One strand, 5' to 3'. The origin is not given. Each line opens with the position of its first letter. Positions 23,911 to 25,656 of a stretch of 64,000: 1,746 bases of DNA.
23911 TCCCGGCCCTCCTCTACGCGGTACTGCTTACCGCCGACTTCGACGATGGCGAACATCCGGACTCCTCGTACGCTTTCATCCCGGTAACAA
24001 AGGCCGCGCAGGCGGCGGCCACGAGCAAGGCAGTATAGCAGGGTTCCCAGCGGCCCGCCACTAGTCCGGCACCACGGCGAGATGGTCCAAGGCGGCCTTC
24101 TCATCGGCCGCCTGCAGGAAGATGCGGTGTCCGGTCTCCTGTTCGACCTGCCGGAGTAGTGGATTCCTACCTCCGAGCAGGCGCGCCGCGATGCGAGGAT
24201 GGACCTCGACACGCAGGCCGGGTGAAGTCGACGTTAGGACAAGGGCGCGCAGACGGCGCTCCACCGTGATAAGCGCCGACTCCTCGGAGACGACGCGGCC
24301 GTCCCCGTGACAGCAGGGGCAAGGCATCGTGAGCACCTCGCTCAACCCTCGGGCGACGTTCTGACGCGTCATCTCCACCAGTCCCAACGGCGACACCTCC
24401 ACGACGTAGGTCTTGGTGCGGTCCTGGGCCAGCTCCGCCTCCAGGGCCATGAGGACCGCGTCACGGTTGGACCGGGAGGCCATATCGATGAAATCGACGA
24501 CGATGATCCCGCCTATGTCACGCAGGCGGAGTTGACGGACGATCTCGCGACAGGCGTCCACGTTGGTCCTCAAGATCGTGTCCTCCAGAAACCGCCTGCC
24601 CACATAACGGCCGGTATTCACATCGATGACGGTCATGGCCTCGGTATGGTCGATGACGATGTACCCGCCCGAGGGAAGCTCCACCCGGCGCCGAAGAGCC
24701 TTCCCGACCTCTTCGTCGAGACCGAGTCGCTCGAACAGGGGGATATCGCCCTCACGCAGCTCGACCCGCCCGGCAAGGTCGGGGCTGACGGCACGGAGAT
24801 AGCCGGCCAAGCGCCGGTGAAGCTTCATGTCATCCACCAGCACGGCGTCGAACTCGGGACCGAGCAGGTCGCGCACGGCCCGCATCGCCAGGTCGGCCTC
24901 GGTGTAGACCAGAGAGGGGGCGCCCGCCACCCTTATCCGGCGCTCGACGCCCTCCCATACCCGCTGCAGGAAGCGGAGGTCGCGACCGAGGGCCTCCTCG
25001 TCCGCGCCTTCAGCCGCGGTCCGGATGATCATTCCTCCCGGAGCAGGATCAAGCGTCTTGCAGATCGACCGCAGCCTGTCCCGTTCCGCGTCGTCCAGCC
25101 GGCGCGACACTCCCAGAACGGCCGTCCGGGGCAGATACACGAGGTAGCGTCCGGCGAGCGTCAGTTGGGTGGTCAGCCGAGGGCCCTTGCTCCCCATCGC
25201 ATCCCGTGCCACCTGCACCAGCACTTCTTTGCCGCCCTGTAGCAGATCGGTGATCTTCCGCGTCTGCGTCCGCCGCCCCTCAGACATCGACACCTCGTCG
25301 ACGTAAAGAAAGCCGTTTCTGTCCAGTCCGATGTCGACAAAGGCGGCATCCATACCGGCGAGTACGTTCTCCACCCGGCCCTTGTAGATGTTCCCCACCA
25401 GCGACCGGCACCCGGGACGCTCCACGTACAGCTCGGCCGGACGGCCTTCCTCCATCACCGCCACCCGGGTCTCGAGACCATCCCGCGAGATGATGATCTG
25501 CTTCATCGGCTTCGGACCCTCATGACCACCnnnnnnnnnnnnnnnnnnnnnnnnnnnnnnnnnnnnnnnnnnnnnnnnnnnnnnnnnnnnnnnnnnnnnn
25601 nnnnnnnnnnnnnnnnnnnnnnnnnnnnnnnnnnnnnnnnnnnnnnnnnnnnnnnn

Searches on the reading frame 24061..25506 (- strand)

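Call 17: search_protein_families(library=pfam, proteins=[window:24061-25506:-], max_evalue=0.001)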
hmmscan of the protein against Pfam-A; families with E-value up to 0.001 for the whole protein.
window:24061-25506:- (481 aa): 3 families
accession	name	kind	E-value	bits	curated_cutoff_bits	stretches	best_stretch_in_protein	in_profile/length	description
PF10150.14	RNase_E_G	-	7.4e-97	324.4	25.5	1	116-383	1-269/270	Ribonuclease E/G family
PF20833.2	RNase_E_G_Thio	-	4.1e-08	33.7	26.8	1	395-469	1-75/86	RNase E/G, Thioredoxin-like domain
PF00575.29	S1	-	0.00098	19.9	22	0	37-100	4-60/74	S1 RNA binding domain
